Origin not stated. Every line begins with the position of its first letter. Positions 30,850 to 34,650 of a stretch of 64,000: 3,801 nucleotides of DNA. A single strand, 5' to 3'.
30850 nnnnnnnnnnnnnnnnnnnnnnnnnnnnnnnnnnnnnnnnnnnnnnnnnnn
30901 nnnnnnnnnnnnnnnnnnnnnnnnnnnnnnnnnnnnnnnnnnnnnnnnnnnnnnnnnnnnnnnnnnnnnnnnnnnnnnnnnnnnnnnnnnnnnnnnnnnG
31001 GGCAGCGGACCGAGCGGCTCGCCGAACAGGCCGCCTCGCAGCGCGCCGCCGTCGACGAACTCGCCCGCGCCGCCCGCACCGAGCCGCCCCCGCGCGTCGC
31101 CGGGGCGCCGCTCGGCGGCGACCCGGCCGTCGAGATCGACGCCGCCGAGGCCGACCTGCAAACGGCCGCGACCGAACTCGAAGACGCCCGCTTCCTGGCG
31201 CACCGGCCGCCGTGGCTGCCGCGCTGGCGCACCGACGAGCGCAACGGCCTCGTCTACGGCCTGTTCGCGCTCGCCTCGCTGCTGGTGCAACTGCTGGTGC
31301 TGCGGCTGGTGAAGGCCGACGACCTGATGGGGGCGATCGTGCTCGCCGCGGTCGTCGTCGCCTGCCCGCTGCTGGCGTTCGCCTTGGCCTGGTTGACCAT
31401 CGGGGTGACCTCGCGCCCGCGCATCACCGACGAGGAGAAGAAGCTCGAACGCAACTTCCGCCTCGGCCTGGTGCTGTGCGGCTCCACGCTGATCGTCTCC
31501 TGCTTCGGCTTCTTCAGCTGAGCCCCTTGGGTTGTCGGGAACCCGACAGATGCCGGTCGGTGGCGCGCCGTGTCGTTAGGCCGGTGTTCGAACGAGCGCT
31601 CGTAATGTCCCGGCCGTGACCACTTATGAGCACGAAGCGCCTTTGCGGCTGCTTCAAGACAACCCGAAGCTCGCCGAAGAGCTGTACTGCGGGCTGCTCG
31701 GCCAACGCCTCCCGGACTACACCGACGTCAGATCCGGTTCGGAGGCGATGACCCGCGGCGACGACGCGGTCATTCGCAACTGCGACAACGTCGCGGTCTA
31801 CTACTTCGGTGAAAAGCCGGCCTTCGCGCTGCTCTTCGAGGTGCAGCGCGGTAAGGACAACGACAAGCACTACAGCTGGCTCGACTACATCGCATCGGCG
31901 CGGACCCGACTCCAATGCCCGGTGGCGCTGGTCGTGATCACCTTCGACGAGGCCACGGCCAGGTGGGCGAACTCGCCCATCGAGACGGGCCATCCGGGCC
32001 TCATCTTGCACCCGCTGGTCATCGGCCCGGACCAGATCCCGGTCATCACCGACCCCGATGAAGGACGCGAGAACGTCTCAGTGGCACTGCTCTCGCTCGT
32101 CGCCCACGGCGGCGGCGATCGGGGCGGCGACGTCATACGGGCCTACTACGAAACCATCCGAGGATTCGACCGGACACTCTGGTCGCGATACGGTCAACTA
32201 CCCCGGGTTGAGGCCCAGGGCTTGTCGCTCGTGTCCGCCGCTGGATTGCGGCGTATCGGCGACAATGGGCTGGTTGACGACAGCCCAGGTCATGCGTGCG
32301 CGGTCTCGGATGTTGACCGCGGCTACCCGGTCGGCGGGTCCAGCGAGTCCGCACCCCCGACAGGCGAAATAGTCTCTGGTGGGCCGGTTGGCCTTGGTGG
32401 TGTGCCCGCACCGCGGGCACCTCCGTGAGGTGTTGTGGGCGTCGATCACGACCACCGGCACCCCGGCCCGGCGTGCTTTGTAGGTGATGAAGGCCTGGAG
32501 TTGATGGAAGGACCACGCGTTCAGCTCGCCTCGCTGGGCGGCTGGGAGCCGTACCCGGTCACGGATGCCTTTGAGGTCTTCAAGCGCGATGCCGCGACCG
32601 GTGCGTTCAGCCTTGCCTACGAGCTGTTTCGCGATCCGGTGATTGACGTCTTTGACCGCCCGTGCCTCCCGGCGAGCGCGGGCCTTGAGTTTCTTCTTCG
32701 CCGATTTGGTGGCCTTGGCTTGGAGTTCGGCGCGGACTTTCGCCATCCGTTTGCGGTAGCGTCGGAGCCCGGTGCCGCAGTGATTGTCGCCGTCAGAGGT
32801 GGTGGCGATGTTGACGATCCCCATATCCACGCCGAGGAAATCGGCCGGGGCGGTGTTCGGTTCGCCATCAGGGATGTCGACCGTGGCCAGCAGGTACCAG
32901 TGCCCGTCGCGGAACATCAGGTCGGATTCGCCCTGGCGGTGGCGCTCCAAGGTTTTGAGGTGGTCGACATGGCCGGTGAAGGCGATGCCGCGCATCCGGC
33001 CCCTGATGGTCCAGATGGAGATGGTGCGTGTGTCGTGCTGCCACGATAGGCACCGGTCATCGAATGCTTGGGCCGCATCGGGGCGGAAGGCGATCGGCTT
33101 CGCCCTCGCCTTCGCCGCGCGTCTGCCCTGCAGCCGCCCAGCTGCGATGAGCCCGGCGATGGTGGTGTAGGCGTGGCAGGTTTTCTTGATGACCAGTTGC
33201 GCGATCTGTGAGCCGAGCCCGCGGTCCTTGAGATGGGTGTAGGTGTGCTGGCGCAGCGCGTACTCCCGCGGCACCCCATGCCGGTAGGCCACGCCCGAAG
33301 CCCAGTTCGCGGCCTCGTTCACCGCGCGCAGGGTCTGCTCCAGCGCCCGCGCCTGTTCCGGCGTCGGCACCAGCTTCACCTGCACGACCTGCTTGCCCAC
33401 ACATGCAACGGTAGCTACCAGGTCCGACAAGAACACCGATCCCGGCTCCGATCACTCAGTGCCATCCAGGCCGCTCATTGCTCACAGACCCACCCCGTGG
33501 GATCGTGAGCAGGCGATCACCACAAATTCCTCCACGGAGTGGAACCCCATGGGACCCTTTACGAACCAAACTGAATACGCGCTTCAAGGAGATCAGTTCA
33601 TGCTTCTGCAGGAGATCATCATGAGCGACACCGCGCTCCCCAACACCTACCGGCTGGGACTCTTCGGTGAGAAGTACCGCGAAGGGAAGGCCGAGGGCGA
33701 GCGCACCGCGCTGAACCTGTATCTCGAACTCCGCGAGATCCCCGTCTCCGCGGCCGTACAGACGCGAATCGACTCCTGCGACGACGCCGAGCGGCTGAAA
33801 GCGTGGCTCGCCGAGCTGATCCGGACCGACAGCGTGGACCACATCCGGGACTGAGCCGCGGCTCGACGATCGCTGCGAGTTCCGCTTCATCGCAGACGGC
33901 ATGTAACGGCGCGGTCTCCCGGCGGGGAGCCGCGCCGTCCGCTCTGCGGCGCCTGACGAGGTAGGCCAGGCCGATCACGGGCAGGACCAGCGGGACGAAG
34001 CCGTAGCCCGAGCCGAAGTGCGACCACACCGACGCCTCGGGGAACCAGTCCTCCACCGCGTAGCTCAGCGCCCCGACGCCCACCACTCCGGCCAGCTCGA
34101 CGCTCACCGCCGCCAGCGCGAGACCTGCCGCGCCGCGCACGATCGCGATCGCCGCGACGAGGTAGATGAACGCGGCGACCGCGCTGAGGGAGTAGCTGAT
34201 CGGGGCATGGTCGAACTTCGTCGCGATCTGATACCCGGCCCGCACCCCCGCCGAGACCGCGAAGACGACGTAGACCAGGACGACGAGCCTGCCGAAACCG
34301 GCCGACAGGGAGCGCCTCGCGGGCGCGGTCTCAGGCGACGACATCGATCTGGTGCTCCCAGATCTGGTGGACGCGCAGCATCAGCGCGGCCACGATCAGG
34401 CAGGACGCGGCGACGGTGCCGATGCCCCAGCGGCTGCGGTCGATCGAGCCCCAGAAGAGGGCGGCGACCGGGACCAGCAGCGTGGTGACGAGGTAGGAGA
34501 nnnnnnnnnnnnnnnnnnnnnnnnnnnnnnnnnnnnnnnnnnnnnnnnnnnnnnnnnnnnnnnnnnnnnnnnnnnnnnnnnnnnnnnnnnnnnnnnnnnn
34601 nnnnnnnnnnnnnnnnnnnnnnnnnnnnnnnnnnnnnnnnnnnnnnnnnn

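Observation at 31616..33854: Rpn/YhgA-like nuclease gene split by a TnpB-only IS605-family element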

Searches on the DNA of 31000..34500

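Call 6: search_rna_families(source=window, start=31000, end=34500, threshold=evalue, max_evalue=1, show_alignments=3)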
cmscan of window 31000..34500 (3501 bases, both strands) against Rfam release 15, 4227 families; matches with E-value up to 1: 1.
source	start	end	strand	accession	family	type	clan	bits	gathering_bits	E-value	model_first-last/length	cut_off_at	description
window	31999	32053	-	RF01136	sR28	Gene; snRNA; snoRNA; CD-box;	-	19.8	39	0.041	1-55/55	no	Small nucleolar RNA sR28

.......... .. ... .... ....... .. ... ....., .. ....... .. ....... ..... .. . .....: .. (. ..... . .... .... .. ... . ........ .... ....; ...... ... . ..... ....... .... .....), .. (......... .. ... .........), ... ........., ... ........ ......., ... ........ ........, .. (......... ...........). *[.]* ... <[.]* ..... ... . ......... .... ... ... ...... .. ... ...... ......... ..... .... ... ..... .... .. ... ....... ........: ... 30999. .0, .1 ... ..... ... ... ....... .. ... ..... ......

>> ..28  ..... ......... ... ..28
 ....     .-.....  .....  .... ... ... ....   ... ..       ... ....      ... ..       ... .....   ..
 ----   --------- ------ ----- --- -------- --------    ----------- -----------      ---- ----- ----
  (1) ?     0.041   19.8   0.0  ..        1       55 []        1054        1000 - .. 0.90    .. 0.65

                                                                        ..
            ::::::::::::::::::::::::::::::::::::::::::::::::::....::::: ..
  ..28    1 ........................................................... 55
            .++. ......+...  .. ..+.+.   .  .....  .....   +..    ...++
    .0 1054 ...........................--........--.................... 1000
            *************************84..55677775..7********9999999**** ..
